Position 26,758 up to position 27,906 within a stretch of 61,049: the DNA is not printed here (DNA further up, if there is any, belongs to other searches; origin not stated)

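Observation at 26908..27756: DegV (FakB-type fatty-acid-binding) domain fused to the C-terminus of a hybrid histidine kinase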

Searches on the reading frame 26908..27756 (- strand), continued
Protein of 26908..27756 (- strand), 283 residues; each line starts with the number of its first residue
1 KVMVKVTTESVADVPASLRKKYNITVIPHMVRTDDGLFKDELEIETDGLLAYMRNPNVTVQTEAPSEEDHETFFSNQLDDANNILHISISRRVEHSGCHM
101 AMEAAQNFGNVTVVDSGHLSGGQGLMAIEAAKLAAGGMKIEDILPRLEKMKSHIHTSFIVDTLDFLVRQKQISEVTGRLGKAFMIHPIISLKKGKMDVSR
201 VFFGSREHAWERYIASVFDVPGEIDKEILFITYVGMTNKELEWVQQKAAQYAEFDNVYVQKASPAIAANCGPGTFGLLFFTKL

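Call 44: find_related_loci(query=A2, collection=genome_contigs, flank=7000)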
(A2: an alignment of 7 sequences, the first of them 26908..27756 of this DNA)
Query A2 (283 aa) in genome_contigs; peptide patterns used: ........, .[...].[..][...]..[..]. (x = any residue, [..] = any of these).
512 stretches matched a pattern; 447 encode a relative of the query (tblastn E <= 1e-3); the best 80 are kept; 80 distinct loci.
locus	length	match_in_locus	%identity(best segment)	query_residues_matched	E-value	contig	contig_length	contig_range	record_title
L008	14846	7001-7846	66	1-282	9e-128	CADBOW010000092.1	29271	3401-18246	MAG: uncultured Lachnospiraceae bacterium isolate RUG14168 genome assembly, contig: RUG14168_asm_92, whole genome shotgu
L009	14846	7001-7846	65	1-282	4e-125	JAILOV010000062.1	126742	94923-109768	MAG: Lachnospiraceae bacterium isolate RUI315 k141_6486760_flag=0_multi=20.9984_len=126742, whole genome shotgun sequenc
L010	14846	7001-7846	64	1-282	1e-124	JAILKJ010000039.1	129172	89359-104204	MAG: Lachnospiraceae bacterium isolate RUI199 k141_14619233_flag=1_multi=11.9975_len=129172, whole genome shotgun sequen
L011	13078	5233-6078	65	1-282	5e-124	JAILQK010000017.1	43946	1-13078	MAG: Lachnospiraceae bacterium isolate RUI356 k141_3336543_flag=0_multi=41.2465_len=43946, whole genome shotgun sequence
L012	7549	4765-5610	63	1-282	9e-123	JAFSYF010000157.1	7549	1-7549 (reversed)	MAG: Butyrivibrio sp. isolate RGIG3582 Goat_Rumen.Co__c1301050, whole genome shotgun sequence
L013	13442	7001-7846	62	1-282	6e-122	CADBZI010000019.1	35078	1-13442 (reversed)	MAG: uncultured Lachnospiraceae bacterium isolate RUG14439 genome assembly, contig: RUG14439_asm_19, whole genome shotgu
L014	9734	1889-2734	60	1-282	2e-121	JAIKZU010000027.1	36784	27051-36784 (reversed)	MAG: Lachnospiraceae bacterium isolate RUI515 k141_2816350_flag=0_multi=14.4470_len=36784, whole genome shotgun sequence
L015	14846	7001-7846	61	1-282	9e-120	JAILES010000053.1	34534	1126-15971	MAG: Lachnospiraceae bacterium isolate RUI052 k141_13444694_flag=0_multi=31.9910_len=34534, whole genome shotgun sequenc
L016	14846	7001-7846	61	1-282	1e-118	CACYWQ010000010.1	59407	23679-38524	MAG: uncultured Lachnospiraceae bacterium isolate RUG12349 genome assembly, contig: RUG12349_asm_10, whole genome shotgu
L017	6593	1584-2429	62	1-282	6e-119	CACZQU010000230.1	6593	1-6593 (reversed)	MAG: uncultured Lachnospiraceae bacterium isolate RUG12865 genome assembly, contig: RUG12865_asm_230, whole genome shotg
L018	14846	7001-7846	60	1-282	3e-117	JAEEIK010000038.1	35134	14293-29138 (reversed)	MAG: Lachnospiraceae bacterium isolate Tb.RUG.144 k141_1843889_flag=1_multi=18.0460_len=35134, whole genome shotgun sequ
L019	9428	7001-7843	58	1-281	2e-113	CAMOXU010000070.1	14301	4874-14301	MAG: uncultured Clostridia bacterium isolate SRR873600_bin.3_metaWRAP_v1.3_MAG genome assembly, contig: NODE_9065_length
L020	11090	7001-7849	58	1-283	2e-116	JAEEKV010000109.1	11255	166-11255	MAG: Lachnospiraceae bacterium isolate Tb.RUG.200 k141_3880203_flag=0_multi=26.9820_len=11255, whole genome shotgun sequ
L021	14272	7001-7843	59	1-281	2e-111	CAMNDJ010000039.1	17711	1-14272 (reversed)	MAG: uncultured Lachnospiraceae bacterium isolate SRR873597_bin.113_metaWRAP_v1.3_MAG genome assembly, contig: NODE.7617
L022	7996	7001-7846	58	1-282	2e-109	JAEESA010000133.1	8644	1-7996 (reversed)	MAG: Lachnospiraceae bacterium isolate Tb.RUG.371 NODE_39769_length_8644_cov_0.896560, whole genome shotgun sequence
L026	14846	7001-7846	59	1-282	3e-107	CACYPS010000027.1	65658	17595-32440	MAG: uncultured Lachnospiraceae bacterium isolate RUG12161 genome assembly, contig: RUG12161_asm_27, whole genome shotgu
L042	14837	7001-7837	53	1-279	1e-101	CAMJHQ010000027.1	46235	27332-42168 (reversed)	MAG: uncultured Lachnospiraceae bacterium isolate SRR12081293_bin.6_metaWRAP_v1.3_MAG genome assembly, contig: ERZ122897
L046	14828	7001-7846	54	1-282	3e-101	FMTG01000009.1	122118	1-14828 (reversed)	Ruminococcaceae bacterium YRB3002 genome assembly, contig: IE47DRAFT_scaffold00008.8, whole genome shotgun sequence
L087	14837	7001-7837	51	4-282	8e-95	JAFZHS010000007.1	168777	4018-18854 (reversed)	MAG: Clostridiales bacterium isolate RGIG7777 Water_buffalos_Rectum.Co__c895252, whole genome shotgun sequence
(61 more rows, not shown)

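Call 52: search_protein_families(library=pfam, proteins=[L013:1214-2389:+, L046:1190-2644:+, L042:1029-2438:+, L008:313-1230:+, L026:1027-2208:+], max_evalue=0.1)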
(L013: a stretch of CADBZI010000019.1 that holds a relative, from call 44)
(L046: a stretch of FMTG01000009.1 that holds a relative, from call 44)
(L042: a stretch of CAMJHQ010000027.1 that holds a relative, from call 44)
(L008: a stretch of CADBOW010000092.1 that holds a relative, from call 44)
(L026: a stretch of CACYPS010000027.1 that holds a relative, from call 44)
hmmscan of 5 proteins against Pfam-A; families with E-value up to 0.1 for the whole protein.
L013:1214-2389:+ (392 aa): 2 families
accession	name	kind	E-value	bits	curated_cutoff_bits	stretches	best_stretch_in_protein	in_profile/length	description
PF07228.17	SpoIIE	-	1.2e-47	162.8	25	1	195-384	2-190/192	Stage II sporulation protein E (SpoIIE)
PF00072.30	Response_reg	-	1.9e-28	99.3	30.2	1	11-123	1-110/111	Response regulator receiver domain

L046:1190-2644:+ (485 aa): 2 families
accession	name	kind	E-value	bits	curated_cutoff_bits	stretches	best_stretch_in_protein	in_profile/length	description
PF00990.26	GGDEF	-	2.3e-31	109.2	23.8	1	177-330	1-159/161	Diguanylate cyclase, GGDEF domain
PF00072.30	Response_reg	-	2.9e-26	92.2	30.2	1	45-160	1-110/111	Response regulator receiver domain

L042:1029-2438:+ (470 aa): 2 families
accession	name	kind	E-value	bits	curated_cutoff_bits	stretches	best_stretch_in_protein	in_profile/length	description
PF00990.26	GGDEF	-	7.5e-33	114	23.8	1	157-310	1-159/161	Diguanylate cyclase, GGDEF domain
PF00072.30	Response_reg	-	1.7e-25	89.8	30.2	1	25-140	1-110/111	Response regulator receiver domain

L008:313-1230:+ (306 aa): 1 family
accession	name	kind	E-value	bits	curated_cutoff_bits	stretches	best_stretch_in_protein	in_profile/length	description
PF02645.21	DegV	-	1.1e-50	173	27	1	7-292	2-278/280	Uncharacterised protein, DegV family COG1307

L026:1027-2208:+ (394 aa): 5 families
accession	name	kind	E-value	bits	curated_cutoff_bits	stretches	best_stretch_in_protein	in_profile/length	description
PF07228.17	SpoIIE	-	3.5e-51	174.3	25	1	199-388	2-190/192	Stage II sporulation protein E (SpoIIE)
PF00072.30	Response_reg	-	6.4e-29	100.8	30.2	1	15-127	1-110/111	Response regulator receiver domain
PF06148.17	COG2_N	-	0.012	16.1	24.3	0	111-152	6-47/75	COG2 N-terminal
PF02861.25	Clp_N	-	0.021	15.4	20.7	1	333-379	5-51/53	Clp amino terminal domain, pathogenicity island component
PF02310.24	B12-binding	-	0.062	13.6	32.1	0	31-82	23-78/121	B12 binding domain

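Call 66: predict_structure(alignment_id=A2)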
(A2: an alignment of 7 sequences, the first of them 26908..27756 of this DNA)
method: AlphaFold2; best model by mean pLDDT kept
length: 283 residues; sequences in the alignment: 7
mean_pLDDT: 90.6   pTM: 0.90
mean pLDDT of the five models: 90.6, 78.3, 64.2, 58.0, 55.1
residues with pLDDT >= 90: 191; 70-90: 89; 50-70: 3; < 50: 0
segments of 3 or more residues with pLDDT < 50: none
pLDDT, mean of each block of 10 residues (from residue 1): 94 90 95 91 90 89 94 97 96 89 96 92 94 96 95 90 83 76 77 73 86 93 94 93 96 94 90 92 92
secondary structure, 60 per line:
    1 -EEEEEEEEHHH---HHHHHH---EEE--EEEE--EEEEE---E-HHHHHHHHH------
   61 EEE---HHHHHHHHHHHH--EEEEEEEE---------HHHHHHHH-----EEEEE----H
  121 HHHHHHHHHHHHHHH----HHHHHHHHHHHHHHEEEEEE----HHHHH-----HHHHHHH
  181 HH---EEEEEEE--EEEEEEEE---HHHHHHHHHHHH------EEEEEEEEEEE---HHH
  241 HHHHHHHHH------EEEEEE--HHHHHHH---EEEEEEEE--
elements in order: E2-9 H16-21 E25-27 E30-33 E36-40 H46-54 E61-63 H67-78 E81-88 H98-105 E111-115 H120-135 H140-153 E154-159 H164-168 H174-182 E186-192 E195-202 H206-217 E224-234 H238-249 E256-261 H264-270 E274-281

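Call 70: find_encoding_contigs(protein=P0210, flank=6000, max_places=2)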
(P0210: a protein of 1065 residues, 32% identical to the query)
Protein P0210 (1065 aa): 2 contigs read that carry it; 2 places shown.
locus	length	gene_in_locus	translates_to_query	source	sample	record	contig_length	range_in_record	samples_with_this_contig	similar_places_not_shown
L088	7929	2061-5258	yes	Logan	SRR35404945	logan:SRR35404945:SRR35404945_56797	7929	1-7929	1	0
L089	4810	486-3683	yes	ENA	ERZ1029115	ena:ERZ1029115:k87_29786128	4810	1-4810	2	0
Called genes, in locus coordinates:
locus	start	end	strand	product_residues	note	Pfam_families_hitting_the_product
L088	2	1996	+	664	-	?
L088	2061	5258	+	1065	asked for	PF02645:DegV, PF00512:HisKA, PF02518:HATPase_c, PF00072:Response_reg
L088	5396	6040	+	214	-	PF02545:Maf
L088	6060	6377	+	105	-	-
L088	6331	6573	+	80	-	-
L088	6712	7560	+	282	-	PF13353:Fer4_12 (weak), PF04055:Radical_SAM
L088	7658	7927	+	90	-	?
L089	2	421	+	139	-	?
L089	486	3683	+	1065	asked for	PF02645:DegV, PF00512:HisKA, PF02518:HATPase_c, PF00072:Response_reg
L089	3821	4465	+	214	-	PF02545:Maf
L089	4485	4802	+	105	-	-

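Call 71: find_encoding_contigs(protein=P0140, flank=6000, max_places=2)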
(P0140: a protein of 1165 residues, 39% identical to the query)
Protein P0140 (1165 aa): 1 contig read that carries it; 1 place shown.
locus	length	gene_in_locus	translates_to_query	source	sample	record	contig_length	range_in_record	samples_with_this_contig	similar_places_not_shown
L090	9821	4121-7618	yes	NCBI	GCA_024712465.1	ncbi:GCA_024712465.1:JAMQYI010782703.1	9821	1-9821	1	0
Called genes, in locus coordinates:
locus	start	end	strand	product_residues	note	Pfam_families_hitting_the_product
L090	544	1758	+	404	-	PF00072:Response_reg (weak), PF00990:GGDEF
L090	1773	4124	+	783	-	PF00512:HisKA, PF02518:HATPase_c, PF00072:Response_reg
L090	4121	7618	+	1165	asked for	PF00512:HisKA, PF02518:HATPase_c, PF00072:Response_reg, PF02645:DegV, PF01627:Hpt (weak)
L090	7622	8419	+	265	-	PF00072:Response_reg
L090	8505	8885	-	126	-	-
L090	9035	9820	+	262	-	?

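Call 73: fold_search(model_id=the predicted structure, library=pdb)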
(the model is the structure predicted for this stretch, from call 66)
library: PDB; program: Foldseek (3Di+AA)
matches with E <= 10: 957; with E <= 0.001: 71
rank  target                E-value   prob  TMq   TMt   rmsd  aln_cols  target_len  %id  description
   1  1pzx_B                2.9e-23  1.00  0.87  0.85   2.8       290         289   25  Hypothetical protein APC36103 from Bacillus stearothermophilus: a lipid binding protein (released 2004-01-20)
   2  2dt8                  3.3e-23  1.00  0.84  0.85   3.2       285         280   26  Fatty Acid Binding of a DegV family Protein from Thermus thermophilus (released 2007-06-19)
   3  1pzx_A                1.2e-22  1.00  0.83  0.85   2.9       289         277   24  Hypothetical protein APC36103 from Bacillus stearothermophilus: a lipid binding protein (released 2004-01-20)
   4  7w7h_E                2.5e-21  1.00  0.81  0.82   3.6       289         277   22  S Suis FakA-FakB2 complex structure (released 2022-09-21)
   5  4x9x                  3.2e-21  1.00  0.79  0.83   3.3       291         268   20  Biochemical Roles for Conserved Residues in the Bacterial Fatty Acid Binding Protein Family (released 2016-01-27)
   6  1mgp                  3.4e-21  1.00  0.82  0.84   3.3       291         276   23  Hypothetical protein TM841 from Thermotoga maritima reveals fatty acid binding function (released 2002-09-18)
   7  1vpv_A                4.1e-21  1.00  0.82  0.82   3.2       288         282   24  Crystal structure of a degv lipid binding protein (tm1468) from thermotoga maritima at 2.45 A resolution (released 2004-12-07)
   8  2g7z_B                1.1e-20  1.00  0.81  0.83   3.7       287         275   22  Conserved DegV-like Protein of Unknown Function from Streptococcus pyogenes M1 GAS Binds Long-chain Fatty Acids (released 2006-04-04)
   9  6dj6_B                1.5e-20  1.00  0.80  0.82   3.7       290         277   22  The X-ray crystal structure of the Streptococcus pneumoniae Fatty Acid Kinase (Fak) B2 protein loaded with cis-oleic a (released 2019-05-29)
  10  1vpv_B                1.7e-20  1.00  0.81  0.82   3.3       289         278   23  Crystal structure of a degv lipid binding protein (tm1468) from thermotoga maritima at 2.45 A resolution (released 2004-12-07)
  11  3jr7_B                3.2e-20  1.00  0.81  0.82   3.1       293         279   18  The crystal structure of the protein of DegV family COG1307 with unknown function from Ruminococcus gnavus ATCC 29149 (released 2009-10-20)
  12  3pl5                  4.3e-20  1.00  0.82  0.84   3.2       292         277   19  Fatty acid binding protein (released 2011-12-07)
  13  6nr1_B                4.3e-20  1.00  0.82  0.84   3.5       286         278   23  The X-ray crystal structure of Streptococcus pneumoniae Fatty Acid Kinase (Fak) B2 protein loaded with Vaccenic acid ( (released 2019-08-21)
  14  3jr7_A                5.4e-20  1.00  0.82  0.83   2.9       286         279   17  The crystal structure of the protein of DegV family COG1307 with unknown function from Ruminococcus gnavus ATCC 29149 (released 2009-10-20)
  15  2g7z_A                7.4e-20  1.00  0.80  0.82   4.0       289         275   22  Conserved DegV-like Protein of Unknown Function from Streptococcus pyogenes M1 GAS Binds Long-chain Fatty Acids (released 2006-04-04)
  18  5uto_A                2.8e-19  1.00  0.85  0.84   3.1       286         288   21  The crystal structure of the Staphylococcus aureus Fatty acid Kinase (Fak) B1 protein loaded with palmitic acid to 1.8 (released 2018-02-21)
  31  5uto_B                1.4e-17  1.00  0.84  0.83   3.0       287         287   20  The crystal structure of the Staphylococcus aureus Fatty acid Kinase (Fak) B1 protein loaded with palmitic acid to 1.8 (released 2018-02-21)
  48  6w6b                  3.1e-06  1.00  0.46  0.53   6.8       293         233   12  The X-ray crystal structure of the C-terminus domain of Staphylococcus aureus Fatty Acid Kinase A (FakA, residues 328-54 (released 2021-03-17)
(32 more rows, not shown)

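Call 74: search_protein_families(library=pfam, proteins=[P0159, P0180, P0196, P0173, P0188, P0246, P0221, P0253], max_evalue=0.01)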
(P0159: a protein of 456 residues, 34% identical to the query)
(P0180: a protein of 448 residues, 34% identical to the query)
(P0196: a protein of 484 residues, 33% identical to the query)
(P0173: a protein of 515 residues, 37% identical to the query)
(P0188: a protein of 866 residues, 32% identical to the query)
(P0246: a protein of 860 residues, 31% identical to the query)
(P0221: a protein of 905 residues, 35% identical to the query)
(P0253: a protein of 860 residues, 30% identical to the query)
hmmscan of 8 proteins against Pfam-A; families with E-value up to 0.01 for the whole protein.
P0159 (456 aa): 2 families
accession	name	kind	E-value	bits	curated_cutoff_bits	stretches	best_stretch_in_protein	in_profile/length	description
PF02645.21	DegV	-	3e-33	115.8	27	1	6-279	2-277/280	Uncharacterised protein, DegV family COG1307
PF01627.28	Hpt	-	0.00043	20.9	24.6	1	385-447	19-81/84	Hpt domain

P0180 (448 aa): 2 families
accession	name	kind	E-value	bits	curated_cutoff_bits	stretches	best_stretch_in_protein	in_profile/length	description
PF02645.21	DegV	-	1e-43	150.1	27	1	6-281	2-279/280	Uncharacterised protein, DegV family COG1307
PF01627.28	Hpt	-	8.4e-07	29.6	24.6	1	370-424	12-66/84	Hpt domain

P0196 (484 aa): 2 families
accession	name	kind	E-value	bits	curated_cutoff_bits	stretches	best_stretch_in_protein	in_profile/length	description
PF02645.21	DegV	-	3.2e-34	119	27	1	7-282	2-278/280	Uncharacterised protein, DegV family COG1307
PF01627.28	Hpt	-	0.0015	19.2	24.6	1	415-478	21-80/84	Hpt domain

P0173 (515 aa): 2 families
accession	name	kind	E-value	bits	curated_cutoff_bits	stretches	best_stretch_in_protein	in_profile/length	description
PF02645.21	DegV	-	2.4e-27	96.4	27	1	7-249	34-278/280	Uncharacterised protein, DegV family COG1307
PF01627.28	Hpt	-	4.2e-07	30.6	24.6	1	347-405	2-60/84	Hpt domain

P0188 (866 aa): 2 families
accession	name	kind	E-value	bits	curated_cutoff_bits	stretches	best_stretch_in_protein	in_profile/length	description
PF02645.21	DegV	-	4.8e-35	121.7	27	1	590-866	2-280/280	Uncharacterised protein, DegV family COG1307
PF02518.31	HATPase_c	-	1.5e-17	64.5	26.4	1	304-416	1-109/111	Histidine kinase-, DNA gyrase B-, and HSP90-like ATPase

P0246 (860 aa): 2 families
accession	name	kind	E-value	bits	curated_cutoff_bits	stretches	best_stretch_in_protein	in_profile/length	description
PF02645.21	DegV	-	8.2e-37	127.5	27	1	584-860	2-280/280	Uncharacterised protein, DegV family COG1307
PF02518.31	HATPase_c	-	2.6e-19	70.2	26.4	1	303-415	1-109/111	Histidine kinase-, DNA gyrase B-, and HSP90-like ATPase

P0221 (905 aa): 2 families
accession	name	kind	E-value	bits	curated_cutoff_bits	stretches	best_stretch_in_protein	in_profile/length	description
PF02645.21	DegV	-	9.2e-33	114.2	27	1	607-877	4-277/280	Uncharacterised protein, DegV family COG1307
PF02518.31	HATPase_c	-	2.9e-18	66.8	26.4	1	308-422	1-110/111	Histidine kinase-, DNA gyrase B-, and HSP90-like ATPase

P0253 (860 aa): 3 families
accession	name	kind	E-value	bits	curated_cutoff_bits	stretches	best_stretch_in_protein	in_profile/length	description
PF02645.21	DegV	-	7.3e-48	163.7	27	1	584-858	2-278/280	Uncharacterised protein, DegV family COG1307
PF02518.31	HATPase_c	-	6.1e-18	65.7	26.4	1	300-413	1-110/111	Histidine kinase-, DNA gyrase B-, and HSP90-like ATPase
PF13684.11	FakA-like_C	-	2.5e-05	24.2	23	1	631-721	21-105/216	Fatty acid kinase subunit A-like, C-terminal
